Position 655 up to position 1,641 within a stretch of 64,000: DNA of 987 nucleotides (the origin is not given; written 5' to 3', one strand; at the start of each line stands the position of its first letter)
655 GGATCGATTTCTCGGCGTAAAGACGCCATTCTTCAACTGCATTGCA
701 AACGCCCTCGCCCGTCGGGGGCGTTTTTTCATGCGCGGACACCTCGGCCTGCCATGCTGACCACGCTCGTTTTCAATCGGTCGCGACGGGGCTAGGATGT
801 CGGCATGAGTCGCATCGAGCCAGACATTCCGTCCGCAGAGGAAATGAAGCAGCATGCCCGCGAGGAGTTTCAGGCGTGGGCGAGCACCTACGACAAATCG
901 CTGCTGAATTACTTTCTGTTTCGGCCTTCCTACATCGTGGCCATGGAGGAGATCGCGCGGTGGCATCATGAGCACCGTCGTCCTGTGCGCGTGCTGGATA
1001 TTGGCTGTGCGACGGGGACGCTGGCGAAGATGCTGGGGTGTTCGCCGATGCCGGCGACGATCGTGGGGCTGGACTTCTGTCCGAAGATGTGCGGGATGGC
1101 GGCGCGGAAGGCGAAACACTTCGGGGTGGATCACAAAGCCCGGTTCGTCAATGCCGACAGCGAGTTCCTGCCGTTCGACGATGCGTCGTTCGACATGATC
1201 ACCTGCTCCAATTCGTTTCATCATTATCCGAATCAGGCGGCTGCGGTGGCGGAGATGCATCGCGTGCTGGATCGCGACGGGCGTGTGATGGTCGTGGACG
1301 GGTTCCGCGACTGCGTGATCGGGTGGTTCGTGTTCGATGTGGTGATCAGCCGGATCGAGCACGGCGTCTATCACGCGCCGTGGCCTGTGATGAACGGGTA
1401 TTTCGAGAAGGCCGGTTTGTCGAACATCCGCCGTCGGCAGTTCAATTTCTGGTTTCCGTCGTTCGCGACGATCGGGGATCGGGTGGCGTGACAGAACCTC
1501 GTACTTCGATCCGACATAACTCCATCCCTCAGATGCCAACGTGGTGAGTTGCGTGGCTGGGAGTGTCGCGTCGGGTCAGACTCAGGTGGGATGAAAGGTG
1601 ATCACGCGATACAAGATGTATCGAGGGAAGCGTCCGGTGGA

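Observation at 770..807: Recurrent TANNNT box 6-8 nt upstream of ATG with no Shine-Dalgarno: likely leaderless mRNAs at six genes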

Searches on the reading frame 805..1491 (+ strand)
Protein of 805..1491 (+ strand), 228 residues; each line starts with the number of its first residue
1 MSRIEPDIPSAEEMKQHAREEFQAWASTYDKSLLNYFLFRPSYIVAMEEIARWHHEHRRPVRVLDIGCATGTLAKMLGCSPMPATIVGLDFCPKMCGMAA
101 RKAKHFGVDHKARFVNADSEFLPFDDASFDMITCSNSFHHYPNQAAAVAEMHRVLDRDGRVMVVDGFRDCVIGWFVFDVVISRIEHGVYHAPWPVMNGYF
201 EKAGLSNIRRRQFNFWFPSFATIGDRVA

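Call 10: search_protein_families(library=pfam, proteins=[window:805-1491:+])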
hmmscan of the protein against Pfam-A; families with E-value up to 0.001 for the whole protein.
window:805-1491:+ (228 aa): 8 families
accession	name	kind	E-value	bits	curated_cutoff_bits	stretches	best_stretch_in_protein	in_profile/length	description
PF08241.18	Methyltransf_11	-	1e-22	81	21.2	1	64-162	1-94/95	Methyltransferase domain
PF13649.12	Methyltransf_25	-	2.7e-22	79.7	27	1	63-159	1-97/97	Methyltransferase domain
PF13847.12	Methyltransf_31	-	4.8e-17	62.4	27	1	61-165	5-111/145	Methyltransferase domain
PF01209.24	Ubie_methyltran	-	1.1e-15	58.1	20.1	1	55-165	43-153/233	ubiE/COQ5 methyltransferase family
PF13489.12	Methyltransf_23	-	3.8e-15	56.4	27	1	48-170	11-123/164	Methyltransferase domain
PF08242.18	Methyltransf_12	-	7.3e-15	55.9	30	1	64-161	1-98/98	Methyltransferase domain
PF03141.22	Methyltransf_29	-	0.00023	20.3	23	1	42-159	100-213/506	Putative S-adenosyl-L-methionine-dependent methyltransferase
PF13679.12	Methyltransf_32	-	0.00076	19.9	27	1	52-120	18-90/143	Methyltransferase domain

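Call 11: search_protein_families(library=ncbifam, proteins=[window:805-1491:+])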
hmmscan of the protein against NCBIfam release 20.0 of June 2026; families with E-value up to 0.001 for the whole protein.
window:805-1491:+ (228 aa): 39 families (the best 25 are shown)
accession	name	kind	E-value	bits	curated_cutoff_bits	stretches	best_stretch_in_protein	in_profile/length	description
TIGR01934.1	MenG_MenH_UbiE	subfamily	3.3e-21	75.6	158.35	1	22-167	5-145/223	ubiquinone/menaquinone biosynthesis methyltransferase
NF001244.0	PRK00216.1-5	equivalog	1.7e-18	66.8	216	1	13-165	5-155/236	bifunctional demethylmenaquinone methyltransferase/2-methoxy-6-polyprenyl-1,4-benzoquinol methylase UbiE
NF043040.1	corrin_prot_MT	hypoth_equivalog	1.3e-15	57.4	180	1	59-167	41-151/216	corrinoid protein-associated methyltransferase CpaM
NF045667.1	MTase_DVU1556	equivalog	2.6e-15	56.5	155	1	60-165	23-121/213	DVU_1556 family methyltransferase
NF001242.0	PRK00216.1-3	equivalog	9.6e-15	54.7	351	1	22-165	34-177/258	bifunctional demethylmenaquinone methyltransferase/2-methoxy-6-polyprenyl-1,4-benzoquinol methylase UbiE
TIGR02072.1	BioC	equivalog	1.1e-14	54.9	184.95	1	57-162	32-131/244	malonyl-ACP O-methyltransferase BioC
NF041537.1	ArsM_AhpD_UU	exception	9.7e-14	50.9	510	1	62-165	79-182/345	arsenite methyltransferase/AhpD domain selenoprotein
NF001240.0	PRK00216.1-1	equivalog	1.2e-13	50.8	378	1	55-165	59-170/251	bifunctional demethylmenaquinone methyltransferase/2-methoxy-6-polyprenyl-1,4-benzoquinol methylase UbiE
NF052510.1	methyltran_MpqE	exception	3.1e-13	49.7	335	1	16-165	6-153/234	methyl-plastoquinone biosynthesis methyltransferase MpqE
NF045825.1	FAmtase_mtf2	equivalog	3.6e-13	49.3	400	1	62-165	61-160/248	fatty-acid O-methyltransferase Mtf2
NF001243.0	PRK00216.1-4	equivalog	6.1e-13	48.7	235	1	55-174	43-162/237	demethylmenaquinone methyltransferase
NF041536.1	ArsM_DUF2284_UU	exception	7.4e-13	47.6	575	1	62-167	79-184/459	arsenite methyltransferase/DUF2284 domain selenoprotein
NF047649.1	MTase_UXPK_star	exception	1.1e-12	47.5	460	1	63-165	81-183/283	methyltransferase/UXPK-star double selenoprotein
NF045823.1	PthPhpthDimycoMt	equivalog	1.5e-12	47.2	300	1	62-165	69-168/256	phthiotriol/phenolphthiotriol dimycocerosates methyltransferase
TIGR02752.1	MenG_heptapren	equivalog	1.3e-11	44.5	419.85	1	58-174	44-160/231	demethylmenaquinone methyltransferase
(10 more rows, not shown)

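Call 35: find_homologous_proteins(query=window:805-1491:+, max_evalue=1e-30)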
Query window:805-1491:+ (228 aa): 220 proteins with E <= 1e-30 among 536 candidates; the best 120 are listed.
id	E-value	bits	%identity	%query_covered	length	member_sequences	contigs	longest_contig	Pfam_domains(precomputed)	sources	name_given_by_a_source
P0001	3.8e-141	486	89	100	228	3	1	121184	PF13847.13,PF13489.13,PF13649.13,PF01209.25,PF08241.19,PF08242.19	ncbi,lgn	-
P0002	7.4e-97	341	65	99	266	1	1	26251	PF13847.13,PF13489.13,PF05175.21,PF13649.13,PF01135.26,PF03141.23,PF01209.25,PF08241.19,PF08242.19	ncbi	-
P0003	3.9e-96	339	62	95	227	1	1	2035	PF13847.13,PF13489.13,PF05175.21,PF13649.13,PF01135.26,PF13679.13,PF01209.25,PF08241.19,PF08242.19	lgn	-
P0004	2.7e-94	333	62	93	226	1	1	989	PF13847.13,PF13489.13,PF05175.21,PF13649.13,PF01135.26,PF03141.23,PF13679.13,PF01209.25,PF08241.19,PF08242.19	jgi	-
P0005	6.5e-92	325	61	95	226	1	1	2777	PF13847.13,PF13489.13,PF05175.21,PF13649.13,PF01135.26,PF13679.13,PF01209.25,PF08241.19,PF08242.19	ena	-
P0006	2.5e-91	323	63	94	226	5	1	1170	PF13847.13,PF13489.13,PF05175.21,PF13649.13,PF01209.25,PF08241.19,PF08242.19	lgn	-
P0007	5.7e-91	322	63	94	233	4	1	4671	PF13847.13,PF13489.13,PF13649.13,PF01209.25,PF08241.19,PF08242.19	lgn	-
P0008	1.8e-90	321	61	95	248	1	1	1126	PF13847.13,PF13489.13,PF13649.13,PF01209.25,PF08241.19,PF08242.19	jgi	-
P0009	2.8e-90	320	61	99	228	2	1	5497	PF13847.13,PF13489.13,PF05175.21,PF13649.13,PF05148.22,PF01135.26,PF03141.23,PF01209.25,PF08241.19,PF08242.19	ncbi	-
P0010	7.1e-90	319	62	93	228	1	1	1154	PF13847.13,PF13489.13,PF13649.13,PF01209.25,PF08241.19,PF08242.19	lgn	-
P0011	2.6e-89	317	58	99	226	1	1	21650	PF13847.13,PF13489.13,PF05175.21,PF13649.13,PF01135.26,PF03141.23,PF13679.13,PF01209.25,PF08241.19,PF08242.19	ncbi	-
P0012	3.9e-89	316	61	95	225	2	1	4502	PF13847.13,PF13489.13,PF13649.13,PF01209.25,PF08241.19,PF08242.19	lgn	-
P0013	8.2e-89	315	62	93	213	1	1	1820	PF13847.13,PF13489.13,PF05175.21,PF13649.13,PF01135.26,PF13679.13,PF01209.25,PF08241.19,PF08242.19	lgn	-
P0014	2.4e-88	314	63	94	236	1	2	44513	PF13847.13,PF13489.13,PF13649.13,PF01135.26,PF01209.25,PF08241.19,PF08242.19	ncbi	ncbi:MAG: class I SAM-dependent methyltransferase [Phycisphaerae bacterium]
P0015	1.4e-87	311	59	97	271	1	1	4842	PF07021.19,PF13847.13,PF13489.13,PF05175.21,PF13649.13,PF03141.23,PF01739.25,PF01209.25,PF08241.19,PF08242.19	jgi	jgi:ubiquinone/menaquinone biosynthesis C-methylase UbiE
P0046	3.0e-81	290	58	96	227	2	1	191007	PF13847.13,PF13489.13,PF05175.21,PF13649.13,PF03141.23,PF01209.25,PF08241.19,PF08242.19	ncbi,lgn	-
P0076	1.8e-76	275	55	99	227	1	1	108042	PF13847.13,PF13489.13,PF05175.21,PF13649.13,PF05148.22,PF01135.26,PF03141.23,PF01209.25,PF08241.19,PF08242.19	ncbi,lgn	-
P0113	2.0e-67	245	50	93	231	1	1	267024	PF13847.13,PF13489.13,PF05175.21,PF13649.13,PF03141.23,PF01209.25,PF08241.19,PF08242.19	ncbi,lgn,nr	ncbi:MAG: class I SAM-dependent methyltransferase [Phycisphaerae bacterium]|nr:class I SAM-dependent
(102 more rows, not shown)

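Call 37: find_encoding_contigs(protein=P0001, flank=10000, max_places=2)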
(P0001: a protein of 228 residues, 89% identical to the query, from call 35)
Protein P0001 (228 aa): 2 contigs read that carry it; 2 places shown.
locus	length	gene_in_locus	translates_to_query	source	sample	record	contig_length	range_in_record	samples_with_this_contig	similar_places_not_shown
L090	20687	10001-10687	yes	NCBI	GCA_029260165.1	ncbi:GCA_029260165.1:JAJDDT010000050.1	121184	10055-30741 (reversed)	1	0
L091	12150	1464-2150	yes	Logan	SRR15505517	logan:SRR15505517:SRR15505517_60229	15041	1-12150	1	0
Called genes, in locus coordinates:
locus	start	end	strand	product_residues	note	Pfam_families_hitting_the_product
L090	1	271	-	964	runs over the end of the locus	PF00270:DEAD (faint), PF04851:ResIII, PF22590:Cas3-like_C_2, PF01966:HD (faint), PF18019:Cas3_HD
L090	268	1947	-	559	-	PF09609:Cas_GSU0054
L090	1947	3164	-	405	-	PF09617:Cas_GSU0053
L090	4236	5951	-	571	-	PF05960:DUF885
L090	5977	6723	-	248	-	PF00106:adh_short, PF08659:KR, PF13561:adh_short_C2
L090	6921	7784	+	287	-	PF00069:Pkinase, PF07714:PK_Tyr_Ser-Thr, PF01636:APH (faint), PF01163:RIO1, PF06176:WaaY (weak), PF03109:ABC1 (weak)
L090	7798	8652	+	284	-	-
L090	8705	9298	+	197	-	-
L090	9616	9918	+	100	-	PF04316:FlgM (weak)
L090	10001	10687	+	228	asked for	PF01209:Ubie_methyltran, PF13489:Methyltransf_23, PF13847:Methyltransf_31, PF08241:Methyltransf_11, PF08242:Methyltransf_12, PF13649:Methyltransf_25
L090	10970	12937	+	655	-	PF13231:PMT_2, PF26626:DUF8201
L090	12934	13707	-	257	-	PF01026:TatD_DNase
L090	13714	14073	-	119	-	PF08378:NERD (weak), PF02021:UPF0102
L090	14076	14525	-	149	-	PF01245:Ribosomal_L19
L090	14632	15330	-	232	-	PF01746:tRNA_m1G_MT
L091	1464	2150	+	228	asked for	PF01209:Ubie_methyltran, PF13489:Methyltransf_23, PF13847:Methyltransf_31, PF08241:Methyltransf_11, PF08242:Methyltransf_12, PF13649:Methyltransf_25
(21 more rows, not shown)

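Call 38: find_encoding_contigs(protein=P0014, flank=10000, max_places=2)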
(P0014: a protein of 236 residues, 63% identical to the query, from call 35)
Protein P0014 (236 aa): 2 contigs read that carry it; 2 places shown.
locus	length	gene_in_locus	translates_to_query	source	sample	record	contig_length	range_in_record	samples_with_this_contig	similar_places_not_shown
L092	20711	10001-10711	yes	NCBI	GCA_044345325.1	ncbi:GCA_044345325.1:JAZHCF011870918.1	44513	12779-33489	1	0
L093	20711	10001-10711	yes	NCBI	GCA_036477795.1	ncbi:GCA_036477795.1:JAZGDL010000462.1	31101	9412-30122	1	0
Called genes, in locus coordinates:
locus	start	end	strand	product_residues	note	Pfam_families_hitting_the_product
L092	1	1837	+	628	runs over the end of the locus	-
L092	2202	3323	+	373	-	-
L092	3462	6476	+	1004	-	PF02700:PurS (faint), PF18072:FGAR-AT_linker, PF00586:AIRS, PF02769:AIRS_C, PF00586:AIRS, PF02769:AIRS_C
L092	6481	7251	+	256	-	PF13507:GATase_5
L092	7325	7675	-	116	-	PF05016:ParE_toxin (weak)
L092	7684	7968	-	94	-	PF02604:PhdYeFM_antitox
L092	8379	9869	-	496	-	PF17092:PCB_OB (faint), PF00575:S1, PF13509:S1_2 (faint), PF00575:S1 (weak), PF00575:S1, PF23459:S1_RRP5 (weak), PF00575:S1, PF23459:S1_RRP5, +1 more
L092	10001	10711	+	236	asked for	PF01135:PCMT (weak), PF01209:Ubie_methyltran, PF13489:Methyltransf_23, PF13847:Methyltransf_31, PF08241:Methyltransf_11, PF08242:Methyltransf_12, PF13649:Methyltransf_25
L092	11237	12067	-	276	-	-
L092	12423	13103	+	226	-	-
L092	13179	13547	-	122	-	PF13298:LigD_N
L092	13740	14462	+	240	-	PF07719:TPR_2 (faint), PF13428:TPR_14 (faint), PF13431:TPR_17 (faint), PF13414:TPR_11 (weak), PF13432:TPR_16 (weak), PF14559:TPR_19 (weak)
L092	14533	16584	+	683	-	PF13522:GATase_6, PF13537:GATase_7, PF00733:Asn_synthase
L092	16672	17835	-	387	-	PF13365:Trypsin_2, PF00595:PDZ (weak), PF13180:PDZ_2, PF17820:PDZ_6 (weak)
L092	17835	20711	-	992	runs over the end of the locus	PF00089:Trypsin, PF13365:Trypsin_2, PF17820:PDZ_6, PF13365:Trypsin_2, PF00595:PDZ (weak), PF13180:PDZ_2, PF17820:PDZ_6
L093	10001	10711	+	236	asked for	PF01135:PCMT (weak), PF01209:Ubie_methyltran, PF13489:Methyltransf_23, PF13847:Methyltransf_31, PF08241:Methyltransf_11, PF08242:Methyltransf_12, PF13649:Methyltransf_25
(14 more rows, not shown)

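Call 39: find_encoding_contigs(protein=P0011, flank=10000, max_places=2)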
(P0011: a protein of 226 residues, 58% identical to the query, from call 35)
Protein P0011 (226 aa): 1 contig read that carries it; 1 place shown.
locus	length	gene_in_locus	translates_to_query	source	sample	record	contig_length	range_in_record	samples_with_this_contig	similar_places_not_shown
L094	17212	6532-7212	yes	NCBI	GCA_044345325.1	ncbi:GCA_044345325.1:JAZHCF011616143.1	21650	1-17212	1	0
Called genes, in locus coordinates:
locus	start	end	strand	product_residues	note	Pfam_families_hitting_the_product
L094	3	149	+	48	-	?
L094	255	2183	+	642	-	-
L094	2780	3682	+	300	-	-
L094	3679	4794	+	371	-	PF00989:PAS, PF13188:PAS_8 (weak), PF08448:PAS_4, PF13426:PAS_9, PF02518:HATPase_c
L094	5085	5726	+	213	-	-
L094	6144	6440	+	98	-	-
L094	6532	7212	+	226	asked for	PF01209:Ubie_methyltran, PF03141:Methyltransf_29 (weak), PF13489:Methyltransf_23, PF05175:MTS, PF13847:Methyltransf_31, PF08241:Methyltransf_11, PF08242:Methyltransf_12, PF13649:Methyltransf_25, +2 more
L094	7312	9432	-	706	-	PF09430:EMC7_beta-sandw (weak), PF13620:CarboxypepD_reg (weak), PF07250:Glyoxal_oxid_N (faint), PF01344:Kelch_1 (faint), PF13964:Beta-prop_Calicin (faint), PF25210:Kelch_FKB95 (faint), PF09118:GO-like_E_set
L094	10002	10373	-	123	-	PF01797:Y1_Tnp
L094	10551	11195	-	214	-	PF07589:PEP_exosort_dom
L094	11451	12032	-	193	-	PF00404:Dockerin_1 (weak)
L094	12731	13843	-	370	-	PF14559:TPR_19 (faint), PF13428:TPR_14 (faint), PF13432:TPR_16 (faint), PF12895:ANAPC3 (faint), PF13431:TPR_17 (faint), PF07719:TPR_2 (faint)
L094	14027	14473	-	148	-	PF02561:FliS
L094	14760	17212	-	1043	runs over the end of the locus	PF02465:FliD_N, PF07195:FliD_C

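Call 41: find_encoding_contigs(protein=P0002, flank=10000, max_places=1)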
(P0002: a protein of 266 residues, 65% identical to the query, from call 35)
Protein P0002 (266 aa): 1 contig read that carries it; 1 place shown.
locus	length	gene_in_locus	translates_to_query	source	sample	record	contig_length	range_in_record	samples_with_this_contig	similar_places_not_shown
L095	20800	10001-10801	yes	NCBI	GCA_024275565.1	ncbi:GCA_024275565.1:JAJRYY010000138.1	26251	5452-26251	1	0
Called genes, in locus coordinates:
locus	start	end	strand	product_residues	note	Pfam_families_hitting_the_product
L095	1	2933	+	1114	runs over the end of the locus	PF25174:Beta-prop_THOC3 (faint), PF26549:Tricorn_N, PF26550:Tricorn_2nd, PF07676:PD40, PF26550:Tricorn_2nd, PF26549:Tricorn_N, PF01979:Amidohydro_1, PF07969:Amidohydro_3, +1 more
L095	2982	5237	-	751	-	-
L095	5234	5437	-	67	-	-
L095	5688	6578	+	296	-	PF00069:Pkinase, PF07714:PK_Tyr_Ser-Thr, PF01163:RIO1, PF01636:APH (faint), PF03109:ABC1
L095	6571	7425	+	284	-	-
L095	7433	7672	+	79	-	-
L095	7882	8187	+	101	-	-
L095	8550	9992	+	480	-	PF00144:Beta-lactamase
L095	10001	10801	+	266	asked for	PF01209:Ubie_methyltran, PF13489:Methyltransf_23, PF01135:PCMT (weak), PF03141:Methyltransf_29, PF13847:Methyltransf_31, PF08241:Methyltransf_11, PF08242:Methyltransf_12, PF13649:Methyltransf_25, +1 more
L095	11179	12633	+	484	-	-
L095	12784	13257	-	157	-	PF08818:DUF1801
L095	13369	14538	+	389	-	PF00890:FAD_binding_2 (faint), PF01266:DAO, PF01494:FAD_binding_3 (faint), PF03486:HI0933_like (faint), PF07992:Pyr_redox_2 (faint), PF12831:FAD_oxidored (weak), PF13450:NAD_binding_8 (faint), PF13738:Pyr_redox_3 (faint), +1 more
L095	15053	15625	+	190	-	-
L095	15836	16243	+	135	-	PF22636:FlK, PF03061:4HBT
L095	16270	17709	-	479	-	PF01704:UDPGP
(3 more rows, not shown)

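Call 43: find_encoding_contigs(protein=P0046, flank=10000, max_places=1)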
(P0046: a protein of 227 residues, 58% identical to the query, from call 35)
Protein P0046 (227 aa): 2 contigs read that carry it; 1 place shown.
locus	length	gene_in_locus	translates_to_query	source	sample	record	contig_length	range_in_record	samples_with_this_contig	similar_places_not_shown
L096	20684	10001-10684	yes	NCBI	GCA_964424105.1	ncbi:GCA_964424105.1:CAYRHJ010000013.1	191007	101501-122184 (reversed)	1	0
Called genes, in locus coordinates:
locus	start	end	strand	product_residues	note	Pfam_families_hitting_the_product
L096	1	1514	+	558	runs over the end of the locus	PF13191:AAA_16 (faint), PF05157:MshEN, PF00437:T2SSE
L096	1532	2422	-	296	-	-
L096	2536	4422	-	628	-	-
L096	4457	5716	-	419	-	-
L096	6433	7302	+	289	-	-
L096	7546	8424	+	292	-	PF00069:Pkinase, PF07714:PK_Tyr_Ser-Thr, PF01636:APH (faint), PF03109:ABC1, PF01163:RIO1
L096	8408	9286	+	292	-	-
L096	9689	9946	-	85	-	-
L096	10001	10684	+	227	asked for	PF01209:Ubie_methyltran, PF13489:Methyltransf_23, PF03141:Methyltransf_29 (faint), PF05175:MTS (weak), PF13649:Methyltransf_25, PF13847:Methyltransf_31, PF08241:Methyltransf_11, PF08242:Methyltransf_12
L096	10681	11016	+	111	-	-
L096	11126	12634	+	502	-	PF01336:tRNA_anti-codon, PF00152:tRNA-synt_2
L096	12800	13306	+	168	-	PF00578:AhpC-TSA, PF08534:Redoxin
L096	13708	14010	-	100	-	PF04324:Fer2_BFD (weak)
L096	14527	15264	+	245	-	PF00230:MIP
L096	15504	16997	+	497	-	PF00171:Aldedh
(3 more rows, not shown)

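Call 44: find_encoding_contigs(protein=P0076, flank=10000, max_places=1)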
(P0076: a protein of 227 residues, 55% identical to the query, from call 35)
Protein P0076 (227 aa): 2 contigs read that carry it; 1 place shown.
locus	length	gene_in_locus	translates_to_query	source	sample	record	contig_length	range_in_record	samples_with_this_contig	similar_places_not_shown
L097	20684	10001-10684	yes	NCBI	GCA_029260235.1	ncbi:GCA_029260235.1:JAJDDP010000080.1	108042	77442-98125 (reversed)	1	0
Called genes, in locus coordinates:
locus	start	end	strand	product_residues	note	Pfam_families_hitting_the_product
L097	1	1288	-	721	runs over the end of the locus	PF00112:Peptidase_C1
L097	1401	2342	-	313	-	PF08331:QueG_DUF1730, PF13484:Fer4_16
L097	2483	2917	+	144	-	-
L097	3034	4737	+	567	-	PF13231:PMT_2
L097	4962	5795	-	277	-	PF08713:DNA_alkylation, PF02985:HEAT (faint), PF13646:HEAT_2 (weak)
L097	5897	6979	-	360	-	PF00072:Response_reg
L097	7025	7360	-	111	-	PF01627:Hpt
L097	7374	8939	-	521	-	PF00512:HisKA, PF02518:HATPase_c, PF00072:Response_reg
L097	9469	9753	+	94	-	PF04316:FlgM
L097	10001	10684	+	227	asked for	PF01135:PCMT (weak), PF01209:Ubie_methyltran, PF13489:Methyltransf_23, PF03141:Methyltransf_29 (weak), PF08241:Methyltransf_11, PF08242:Methyltransf_12, PF13649:Methyltransf_25, PF13847:Methyltransf_31, +2 more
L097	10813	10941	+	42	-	-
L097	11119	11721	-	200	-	PF00072:Response_reg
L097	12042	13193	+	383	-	PF13717:Zn_ribbon_4 (faint)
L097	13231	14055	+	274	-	PF01988:VIT1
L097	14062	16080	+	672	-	PF00122:E1-E2_ATPase, PF00702:Hydrolase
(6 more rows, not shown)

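Call 45: find_encoding_contigs(protein=P0113, flank=10000, max_places=1)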
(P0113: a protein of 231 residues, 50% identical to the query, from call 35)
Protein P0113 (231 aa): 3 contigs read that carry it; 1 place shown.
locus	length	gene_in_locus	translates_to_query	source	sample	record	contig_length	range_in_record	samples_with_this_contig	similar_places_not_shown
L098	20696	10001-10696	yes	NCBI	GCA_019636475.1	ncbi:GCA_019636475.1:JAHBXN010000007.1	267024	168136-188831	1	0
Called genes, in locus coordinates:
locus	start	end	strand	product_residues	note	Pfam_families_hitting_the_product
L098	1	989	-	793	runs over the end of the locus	PF03169:OPT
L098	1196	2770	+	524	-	-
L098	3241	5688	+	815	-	PF00595:PDZ, PF17820:PDZ_6, PF03572:Peptidase_S41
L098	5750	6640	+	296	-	PF04055:Radical_SAM (faint)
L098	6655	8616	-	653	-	PF00930:DPPIV_N (faint), PF26549:Tricorn_N (faint), PF26550:Tricorn_2nd (weak), PF02129:Peptidase_S15, PF00561:Abhydrolase_1 (weak), PF01738:DLH, PF20434:BD-FAE, PF00326:Peptidase_S9, +2 more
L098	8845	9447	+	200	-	PF12802:MarR_2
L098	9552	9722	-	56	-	-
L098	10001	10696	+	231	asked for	PF01209:Ubie_methyltran, PF13489:Methyltransf_23, PF05175:MTS (weak), PF03141:Methyltransf_29 (weak), PF08241:Methyltransf_11, PF08242:Methyltransf_12, PF13649:Methyltransf_25, PF13847:Methyltransf_31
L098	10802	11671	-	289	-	PF07963:N_methyl (weak)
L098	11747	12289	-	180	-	-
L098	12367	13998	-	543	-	PF00575:S1, PF10150:RNase_E_G, PF20833:RNase_E_G_Thio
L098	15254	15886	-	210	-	PF10105:DUF2344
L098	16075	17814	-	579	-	PF05524:PEP-utilisers_N, PF00391:PEP-utilizers, PF02896:PEP-utilizers_C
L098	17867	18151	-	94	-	PF00381:PTS-HPr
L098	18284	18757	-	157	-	PF00359:PTS_EIIA_2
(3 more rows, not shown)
